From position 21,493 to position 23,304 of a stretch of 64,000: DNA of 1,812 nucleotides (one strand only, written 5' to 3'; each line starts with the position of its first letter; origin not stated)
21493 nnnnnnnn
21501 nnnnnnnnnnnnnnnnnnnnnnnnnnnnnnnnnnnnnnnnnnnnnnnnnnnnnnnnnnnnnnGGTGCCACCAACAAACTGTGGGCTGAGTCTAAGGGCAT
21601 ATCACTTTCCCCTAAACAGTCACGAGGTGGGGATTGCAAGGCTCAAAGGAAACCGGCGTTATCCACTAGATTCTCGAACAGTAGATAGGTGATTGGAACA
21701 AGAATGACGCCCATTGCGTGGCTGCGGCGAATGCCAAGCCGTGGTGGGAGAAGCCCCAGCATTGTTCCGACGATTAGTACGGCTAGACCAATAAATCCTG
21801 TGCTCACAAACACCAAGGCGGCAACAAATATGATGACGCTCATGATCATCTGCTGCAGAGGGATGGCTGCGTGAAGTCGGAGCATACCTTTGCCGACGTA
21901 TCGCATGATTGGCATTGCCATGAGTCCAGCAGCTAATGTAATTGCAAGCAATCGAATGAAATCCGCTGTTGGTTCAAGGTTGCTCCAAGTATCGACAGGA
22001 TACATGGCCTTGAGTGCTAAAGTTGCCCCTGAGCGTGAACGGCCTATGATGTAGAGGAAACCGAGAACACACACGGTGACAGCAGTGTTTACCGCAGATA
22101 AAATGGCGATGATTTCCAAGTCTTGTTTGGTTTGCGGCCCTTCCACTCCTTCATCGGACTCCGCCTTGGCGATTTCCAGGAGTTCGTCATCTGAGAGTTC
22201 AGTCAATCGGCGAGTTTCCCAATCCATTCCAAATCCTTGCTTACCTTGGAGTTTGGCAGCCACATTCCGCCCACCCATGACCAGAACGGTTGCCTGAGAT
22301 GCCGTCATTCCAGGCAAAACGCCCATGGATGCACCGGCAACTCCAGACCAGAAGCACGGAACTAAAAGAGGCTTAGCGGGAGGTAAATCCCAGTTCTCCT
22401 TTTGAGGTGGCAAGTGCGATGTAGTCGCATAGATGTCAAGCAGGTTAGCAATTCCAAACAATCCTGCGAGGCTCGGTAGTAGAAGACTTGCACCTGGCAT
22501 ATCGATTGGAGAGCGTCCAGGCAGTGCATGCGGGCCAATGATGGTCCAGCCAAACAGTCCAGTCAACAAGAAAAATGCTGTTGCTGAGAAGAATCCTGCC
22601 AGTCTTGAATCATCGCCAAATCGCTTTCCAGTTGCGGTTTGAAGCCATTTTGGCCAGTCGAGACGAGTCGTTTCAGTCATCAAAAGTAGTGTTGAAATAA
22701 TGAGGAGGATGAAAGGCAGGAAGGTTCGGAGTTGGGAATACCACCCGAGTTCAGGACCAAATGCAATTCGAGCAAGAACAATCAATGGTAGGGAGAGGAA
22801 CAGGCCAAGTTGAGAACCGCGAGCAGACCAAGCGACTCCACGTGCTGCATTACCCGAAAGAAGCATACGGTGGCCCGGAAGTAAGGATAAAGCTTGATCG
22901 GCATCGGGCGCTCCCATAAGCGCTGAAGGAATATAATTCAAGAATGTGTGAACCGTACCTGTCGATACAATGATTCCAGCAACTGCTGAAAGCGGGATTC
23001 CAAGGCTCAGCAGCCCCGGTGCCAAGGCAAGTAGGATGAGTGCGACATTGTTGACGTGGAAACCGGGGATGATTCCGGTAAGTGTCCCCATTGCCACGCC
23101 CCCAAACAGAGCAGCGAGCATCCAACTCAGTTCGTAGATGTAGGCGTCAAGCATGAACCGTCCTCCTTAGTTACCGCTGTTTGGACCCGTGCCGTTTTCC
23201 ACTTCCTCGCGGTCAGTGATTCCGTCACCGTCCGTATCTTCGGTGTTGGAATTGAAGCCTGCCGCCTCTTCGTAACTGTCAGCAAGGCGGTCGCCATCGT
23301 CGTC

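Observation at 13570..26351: Minus-strand gene run coupling a giant extracellular PLD-type enzyme to an OB-fold surface protein, a permease and nucleoside catabolism: candidate extracellular-DNA scavenging locus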

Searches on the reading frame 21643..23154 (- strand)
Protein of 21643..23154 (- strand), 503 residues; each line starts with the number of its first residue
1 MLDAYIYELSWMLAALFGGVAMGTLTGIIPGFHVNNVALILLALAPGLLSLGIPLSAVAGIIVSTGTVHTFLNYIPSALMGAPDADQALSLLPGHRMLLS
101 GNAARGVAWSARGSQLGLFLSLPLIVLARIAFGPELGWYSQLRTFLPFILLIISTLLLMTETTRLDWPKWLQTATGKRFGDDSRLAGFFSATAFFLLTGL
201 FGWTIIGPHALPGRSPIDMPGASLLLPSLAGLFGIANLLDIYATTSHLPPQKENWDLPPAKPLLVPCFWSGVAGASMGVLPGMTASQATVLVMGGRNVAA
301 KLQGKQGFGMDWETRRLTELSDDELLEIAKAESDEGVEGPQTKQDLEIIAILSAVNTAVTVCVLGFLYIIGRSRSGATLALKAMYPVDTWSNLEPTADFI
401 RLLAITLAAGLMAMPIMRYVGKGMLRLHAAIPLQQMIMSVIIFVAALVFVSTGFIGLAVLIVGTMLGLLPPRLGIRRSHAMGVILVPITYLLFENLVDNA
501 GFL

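Call 3: search_protein_families(library=pfam, proteins=[window:21643-23154:-], max_evalue=0.01)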
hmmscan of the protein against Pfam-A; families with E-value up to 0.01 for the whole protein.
window:21643-23154:- (503 aa): 1 family
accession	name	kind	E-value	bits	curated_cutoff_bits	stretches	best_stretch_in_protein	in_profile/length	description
PF01970.21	TctA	-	2.9e-43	148.5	28.9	2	13-301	1-272/423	Tripartite tricarboxylate transporter TctA family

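Call 4: search_protein_families(library=ncbifam, proteins=[window:21643-23154:-], max_evalue=0.01)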
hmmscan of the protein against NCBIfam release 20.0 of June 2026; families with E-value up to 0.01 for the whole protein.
window:21643-23154:- (503 aa): 0 families

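Call 11: find_encoding_contigs(protein=window:21643-23154:-, flank=10000, max_places=6)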
Protein window:21643-23154:- (503 aa): 24 contigs read that carry it; 6 places shown.
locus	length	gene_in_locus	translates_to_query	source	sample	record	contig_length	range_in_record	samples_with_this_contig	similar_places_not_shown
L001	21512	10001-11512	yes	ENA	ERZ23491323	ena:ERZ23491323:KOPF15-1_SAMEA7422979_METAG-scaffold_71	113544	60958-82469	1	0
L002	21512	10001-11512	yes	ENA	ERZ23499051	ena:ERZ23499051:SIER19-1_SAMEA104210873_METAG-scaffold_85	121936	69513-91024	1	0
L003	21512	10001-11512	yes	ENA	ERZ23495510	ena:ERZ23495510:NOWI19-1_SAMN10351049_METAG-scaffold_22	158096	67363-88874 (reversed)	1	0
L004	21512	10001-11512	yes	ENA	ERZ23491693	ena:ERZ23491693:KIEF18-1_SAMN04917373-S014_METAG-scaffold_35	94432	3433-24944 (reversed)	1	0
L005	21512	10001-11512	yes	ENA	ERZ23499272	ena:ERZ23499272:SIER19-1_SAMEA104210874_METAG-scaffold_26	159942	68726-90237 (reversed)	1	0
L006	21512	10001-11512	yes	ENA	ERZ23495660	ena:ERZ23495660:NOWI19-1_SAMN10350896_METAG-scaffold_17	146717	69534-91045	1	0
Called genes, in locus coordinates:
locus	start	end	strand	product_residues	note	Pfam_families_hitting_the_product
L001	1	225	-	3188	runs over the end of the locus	PF02516:STT3, PF13620:CarboxypepD_reg (faint), PF13715:CarbopepD_reg_2 (faint)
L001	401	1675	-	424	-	PF02844:GARS_N, PF01071:GARS_A, PF02655:ATP-grasp_3 (weak), PF08442:ATP-grasp_2 (faint), PF02222:ATP-grasp, PF02843:GARS_C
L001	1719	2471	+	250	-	PF01864:CarS-like, PF01148:CTP_transf_1 (weak)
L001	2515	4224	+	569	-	PF07705:CARDB (weak)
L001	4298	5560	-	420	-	-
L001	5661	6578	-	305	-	-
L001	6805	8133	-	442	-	PF01966:HD, PF19276:HD_assoc_2 (weak)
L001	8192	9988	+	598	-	PF18884:TSP3_bac (weak)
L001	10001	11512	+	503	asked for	PF01970:TctA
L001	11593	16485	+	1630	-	PF00932:LTD, PF13091:PLDc_2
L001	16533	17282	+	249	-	PF12811:BaxI_1, PF01027:Bax1-I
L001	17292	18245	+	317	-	PF14226:DIOX_N, PF03171:2OG-FeII_Oxy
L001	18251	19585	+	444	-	PF02885:Glycos_trans_3N (faint), PF00591:Glycos_transf_3, PF07831:PYNP_C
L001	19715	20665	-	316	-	PF02540:NAD_synthase (faint), PF06508:QueC (faint), PF00958:GMP_synt_C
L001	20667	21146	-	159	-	PF00731:AIRC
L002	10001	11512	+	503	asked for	PF01970:TctA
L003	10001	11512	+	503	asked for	PF01970:TctA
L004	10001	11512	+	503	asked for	PF01970:TctA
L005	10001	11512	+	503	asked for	PF01970:TctA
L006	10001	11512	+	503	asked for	PF01970:TctA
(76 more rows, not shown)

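Call 30: find_homologous_proteins(query=window:21643-23154:-)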
Query window:21643-23154:- (503 aa): 609 proteins with E <= 0.001 among 8000 candidates; the best 120 are listed.
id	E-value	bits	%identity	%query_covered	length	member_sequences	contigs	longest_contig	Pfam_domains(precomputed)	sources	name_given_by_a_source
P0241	0.0e+0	1027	94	100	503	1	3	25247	PF01970.22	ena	-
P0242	0.0e+0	1026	94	100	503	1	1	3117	PF01970.22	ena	-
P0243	0.0e+0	1026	94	100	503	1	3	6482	PF01970.22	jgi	-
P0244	0.0e+0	1025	94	100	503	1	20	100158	PF01970.22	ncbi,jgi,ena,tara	ncbi:MAG: tripartite tricarboxylate transporter permease [Candidatus Poseidoniaceae archaeon]|jgi:pu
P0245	0.0e+0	1025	94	100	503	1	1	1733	PF01970.22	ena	-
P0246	0.0e+0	1024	94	100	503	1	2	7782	PF01970.22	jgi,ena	jgi:putative membrane protein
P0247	0.0e+0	1024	93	100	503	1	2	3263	PF01970.22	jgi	jgi:putative membrane protein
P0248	0.0e+0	1024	94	100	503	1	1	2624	PF01970.22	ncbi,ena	-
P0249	0.0e+0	1024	94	100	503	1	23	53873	PF01970.22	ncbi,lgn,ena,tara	ncbi:MAG: tripartite tricarboxylate transporter permease [Euryarchaeota archaeon]|tara:strand:+ star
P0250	0.0e+0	1023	94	100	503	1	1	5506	PF01970.22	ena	-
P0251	0.0e+0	1023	93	100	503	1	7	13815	PF01970.22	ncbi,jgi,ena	jgi:putative membrane protein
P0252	0.0e+0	1023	93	100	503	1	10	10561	PF01970.22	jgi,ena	jgi:putative membrane protein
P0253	0.0e+0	1023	93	100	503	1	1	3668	PF01970.22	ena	-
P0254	0.0e+0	1022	93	100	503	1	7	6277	PF01970.22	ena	-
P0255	0.0e+0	1022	93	100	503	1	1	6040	PF01970.22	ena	-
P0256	0.0e+0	1022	93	100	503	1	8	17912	PF01970.22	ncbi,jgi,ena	ncbi:MAG: tripartite tricarboxylate transporter permease [Candidatus Poseidoniaceae archaeon]|jgi:pu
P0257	0.0e+0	1022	93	100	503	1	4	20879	PF01970.22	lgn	-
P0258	0.0e+0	1022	93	100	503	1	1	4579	PF01970.22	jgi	-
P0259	0.0e+0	1021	93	100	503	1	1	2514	PF01970.22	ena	-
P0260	0.0e+0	1021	93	100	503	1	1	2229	PF01970.22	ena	-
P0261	0.0e+0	1021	93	100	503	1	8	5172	PF01970.22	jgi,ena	-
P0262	0.0e+0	1021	93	100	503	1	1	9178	PF01970.22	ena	-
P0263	0.0e+0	1020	93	100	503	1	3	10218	PF01970.22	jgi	-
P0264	0.0e+0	1019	93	100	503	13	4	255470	PF01970.22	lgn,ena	-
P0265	0.0e+0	1019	93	100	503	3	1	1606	PF01970.22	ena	-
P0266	0.0e+0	1018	93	100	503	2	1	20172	PF01970.22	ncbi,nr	ncbi:MAG: tripartite tricarboxylate transporter permease [Candidatus Poseidoniaceae archaeon]|nr:tri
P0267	0.0e+0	1017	93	100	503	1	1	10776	PF01970.22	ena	-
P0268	0.0e+0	1017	93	100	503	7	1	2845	PF01970.22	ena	-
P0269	0.0e+0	1014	92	100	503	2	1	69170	PF01970.22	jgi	jgi:putative membrane protein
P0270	0.0e+0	1012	92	100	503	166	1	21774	PF01970.22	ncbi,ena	-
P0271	1.4e-298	1009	92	100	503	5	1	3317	PF01970.22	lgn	-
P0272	3.0e-298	1007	92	100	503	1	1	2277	PF01970.22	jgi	jgi:putative membrane protein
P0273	8.7e-292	986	92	98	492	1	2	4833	PF01970.22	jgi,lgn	jgi:putative membrane protein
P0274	9.3e-292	986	92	98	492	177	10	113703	PF01970.22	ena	-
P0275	9.6e-292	986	92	98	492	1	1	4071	PF01970.22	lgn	-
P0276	6.0e-291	983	92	98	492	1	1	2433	PF01970.22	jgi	jgi:putative membrane protein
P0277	2.5e-290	981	90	100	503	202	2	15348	PF01970.22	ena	-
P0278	8.0e-288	973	90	100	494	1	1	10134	PF01970.22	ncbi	-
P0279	8.1e-288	973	88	100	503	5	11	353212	PF01970.22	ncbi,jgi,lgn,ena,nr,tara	ncbi:MAG: hypothetical protein CMA63_03525 [Euryarchaeota archaeon]|nr:hypothetical protein [Euryarc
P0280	1.6e-287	972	90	100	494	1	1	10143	PF01970.22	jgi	-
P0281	5.0e-281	951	91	98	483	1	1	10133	PF01970.22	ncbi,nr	ncbi:MAG: hypothetical protein CXT70_01760 [Methanobacteriota archaeon]|nr:MAG: hypothetical protein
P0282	1.7e-278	942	94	91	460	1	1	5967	PF01970.22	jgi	jgi:putative membrane protein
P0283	7.4e-271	917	93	90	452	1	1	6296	PF01970.22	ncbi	ncbi:MAG: tripartite tricarboxylate transporter permease, partial [Euryarchaeota archaeon]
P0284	6.8e-263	891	81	100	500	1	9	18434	PF01970.22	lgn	-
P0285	8.9e-259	877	79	100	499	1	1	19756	PF01970.22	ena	-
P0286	1.9e-258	876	80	100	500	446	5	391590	PF01970.22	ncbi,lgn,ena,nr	ncbi:MAG: hypothetical protein DWC10_04270 [Candidatus Poseidoniales archaeon]|nr:MAG: hypothetical 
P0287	2.4e-258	876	79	100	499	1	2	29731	PF01970.22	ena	-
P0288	5.8e-258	875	79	100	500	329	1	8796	PF01970.22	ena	-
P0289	1.2e-257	874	79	100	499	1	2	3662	PF01970.22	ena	-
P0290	7.8e-256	868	78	100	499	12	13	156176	PF01970.22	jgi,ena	jgi:putative membrane protein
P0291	1.2e-255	867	79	100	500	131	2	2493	PF01970.22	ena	-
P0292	1.8e-255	866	78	100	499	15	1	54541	PF01970.22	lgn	-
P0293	1.0e-252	857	78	100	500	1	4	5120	PF01970.22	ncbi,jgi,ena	-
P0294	1.6e-252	857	79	100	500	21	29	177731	PF01970.22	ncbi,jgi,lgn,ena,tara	tara:strand:+ start:3694 stop:5196 length:1503 start_codon:yes stop_codon:yes gene_type:complete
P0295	3.7e-252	855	78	100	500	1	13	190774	PF01970.22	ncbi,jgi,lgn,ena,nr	ncbi:MAG: hypothetical protein CBE08_004615 [Euryarchaeota archaeon TMED248]|nr:MAG: hypothetical pr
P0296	6.1e-252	855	78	100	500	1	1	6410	PF01970.22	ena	-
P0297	8.8e-252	854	78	100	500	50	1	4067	PF01970.22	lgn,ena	-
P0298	1.7e-251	853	78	100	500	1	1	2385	PF01970.22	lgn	-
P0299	1.7e-251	853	78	100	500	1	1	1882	PF01970.22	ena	-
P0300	2.2e-251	853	78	100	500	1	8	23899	PF01970.22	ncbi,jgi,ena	-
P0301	3.2e-251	852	78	100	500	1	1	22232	PF01970.22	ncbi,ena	-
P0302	3.9e-251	852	78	100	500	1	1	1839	PF01970.22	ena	-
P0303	5.7e-251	852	78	100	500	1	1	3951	PF01970.22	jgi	-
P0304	6.3e-251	851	78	100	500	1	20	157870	PF01970.22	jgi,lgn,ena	-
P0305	7.6e-251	851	78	100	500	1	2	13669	PF01970.22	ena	-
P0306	8.6e-251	851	78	100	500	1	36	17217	PF01970.22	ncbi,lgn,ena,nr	ncbi:MAG: tripartite tricarboxylate transporter permease [Candidatus Thermoplasmatota archaeon]|nr:t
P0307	8.7e-251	851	78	100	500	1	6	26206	PF01970.22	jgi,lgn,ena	-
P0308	9.3e-251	851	77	100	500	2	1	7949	PF01970.22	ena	-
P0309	1.2e-250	851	78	100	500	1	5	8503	PF01970.22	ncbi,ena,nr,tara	ncbi:MAG: hypothetical protein CL961_03005 [Euryarchaeota archaeon]|nr:hypothetical protein [Euryarc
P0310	1.3e-250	850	78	100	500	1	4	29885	PF01970.22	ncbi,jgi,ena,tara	tara:strand:- start:1843 stop:3345 length:1503 start_codon:yes stop_codon:yes gene_type:complete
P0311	1.4e-250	850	78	100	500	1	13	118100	PF01970.22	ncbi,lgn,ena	-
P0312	1.4e-250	850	78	100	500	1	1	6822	PF01970.22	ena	-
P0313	1.5e-250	850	78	100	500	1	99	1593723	PF01970.22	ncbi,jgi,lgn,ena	-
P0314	1.5e-250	850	78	100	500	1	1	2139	PF01970.22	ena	-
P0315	1.5e-250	850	78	100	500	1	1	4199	PF01970.22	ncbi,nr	ncbi:MAG: tripartite tricarboxylate transporter permease [Candidatus Thermoplasmatota archaeon]|nr:t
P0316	1.6e-250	850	78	100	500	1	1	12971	PF01970.22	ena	-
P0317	2.0e-250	850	78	100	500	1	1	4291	PF01970.22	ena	-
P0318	2.1e-250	850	78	100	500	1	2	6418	PF01970.22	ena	-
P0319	2.1e-250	850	78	100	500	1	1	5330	PF01970.22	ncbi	-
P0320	2.2e-250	850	77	100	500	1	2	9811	PF01970.22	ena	-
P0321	2.2e-250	850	78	100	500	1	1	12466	PF01970.22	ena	-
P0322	2.3e-250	850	78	100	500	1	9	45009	PF01970.22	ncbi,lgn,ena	-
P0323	2.4e-250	849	78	100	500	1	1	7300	PF01970.22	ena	-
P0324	2.4e-250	849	78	100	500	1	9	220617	PF01970.22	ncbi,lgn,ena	-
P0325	2.5e-250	849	78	100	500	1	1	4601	PF01970.22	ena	-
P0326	2.5e-250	849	78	100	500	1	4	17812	PF01970.22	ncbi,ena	-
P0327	2.8e-250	849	78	100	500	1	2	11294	PF01970.22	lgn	-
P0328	3.1e-250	849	78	100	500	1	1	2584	PF01970.22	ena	-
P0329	3.2e-250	849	78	100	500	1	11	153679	PF01970.22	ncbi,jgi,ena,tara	tara:strand:- start:2256 stop:3758 length:1503 start_codon:yes stop_codon:yes gene_type:complete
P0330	3.3e-250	849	78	100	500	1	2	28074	PF01970.22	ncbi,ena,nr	ncbi:MAG: tripartite tricarboxylate transporter permease [Candidatus Thermoplasmatota archaeon]|nr:t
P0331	3.4e-250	849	78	100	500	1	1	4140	PF01970.22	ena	-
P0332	3.6e-250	849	78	100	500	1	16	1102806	PF01970.22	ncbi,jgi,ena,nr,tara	ncbi:MAG TPA: hypothetical protein HA359_04830 [Candidatus Poseidoniaceae archaeon]|jgi:putative mem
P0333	4.0e-250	849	77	100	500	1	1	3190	PF01970.22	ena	-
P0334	4.0e-250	849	78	100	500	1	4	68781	PF01970.22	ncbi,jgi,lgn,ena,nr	ncbi:MAG: hypothetical protein CM15mP2_1380 [Methanobacteriota archaeon]|jgi:putative membrane prote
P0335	4.2e-250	849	78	100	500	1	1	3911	PF01970.22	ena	-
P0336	4.4e-250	849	78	100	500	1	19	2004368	PF01970.22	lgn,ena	-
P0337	4.5e-250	849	78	100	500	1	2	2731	PF01970.22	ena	-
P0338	5.1e-250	848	78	100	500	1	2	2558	PF01970.22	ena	-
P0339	5.1e-250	848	78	100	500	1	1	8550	PF01970.22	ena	-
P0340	5.1e-250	848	78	100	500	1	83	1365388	PF01970.22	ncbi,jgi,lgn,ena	-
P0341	5.1e-250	848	78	100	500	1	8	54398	PF01970.22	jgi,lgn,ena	-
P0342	5.9e-250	848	78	100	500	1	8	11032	PF01970.22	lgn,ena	-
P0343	5.9e-250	848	78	100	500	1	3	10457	PF01970.22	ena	-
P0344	6.0e-250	848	78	100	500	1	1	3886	PF01970.22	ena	-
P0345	6.2e-250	848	78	100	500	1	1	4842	PF01970.22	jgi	-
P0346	6.5e-250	848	78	100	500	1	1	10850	PF01970.22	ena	-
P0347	6.7e-250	848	78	100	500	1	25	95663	PF01970.22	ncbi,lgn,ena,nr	ncbi:MAG: tripartite tricarboxylate transporter permease [Candidatus Poseidoniaceae archaeon]|nr:tri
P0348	6.7e-250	848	78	100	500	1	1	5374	PF01970.22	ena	-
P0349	6.8e-250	848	78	100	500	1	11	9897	PF01970.22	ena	-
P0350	6.9e-250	848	78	100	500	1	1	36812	PF01970.22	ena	-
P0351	7.6e-250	848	78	100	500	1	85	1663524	PF01970.22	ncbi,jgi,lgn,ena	ncbi:MAG: tripartite tricarboxylate transporter permease [Candidatus Poseidoniaceae archaeon]|jgi:pu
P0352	7.9e-250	848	78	100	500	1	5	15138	PF01970.22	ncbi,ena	-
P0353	7.9e-250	848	78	100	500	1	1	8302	PF01970.22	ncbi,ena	-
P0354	8.1e-250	848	78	100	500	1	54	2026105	PF01970.22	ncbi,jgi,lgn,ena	jgi:putative membrane protein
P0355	8.2e-250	848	78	100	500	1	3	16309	PF01970.22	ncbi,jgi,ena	-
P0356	8.2e-250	848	78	100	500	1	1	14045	PF01970.22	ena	-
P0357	8.7e-250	848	78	100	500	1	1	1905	PF01970.22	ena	-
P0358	8.8e-250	848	78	100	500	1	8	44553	PF01970.22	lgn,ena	-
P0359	9.5e-250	847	78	100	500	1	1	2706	PF01970.22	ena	-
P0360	1.0e-249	847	78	100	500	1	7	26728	PF01970.22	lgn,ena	-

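Call 90: search_solved_structures(query=window:21643-23154:-, max_evalue=0.1)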
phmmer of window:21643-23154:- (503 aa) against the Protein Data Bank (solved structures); distinct sequences matched with E-value up to 0.1: 0.
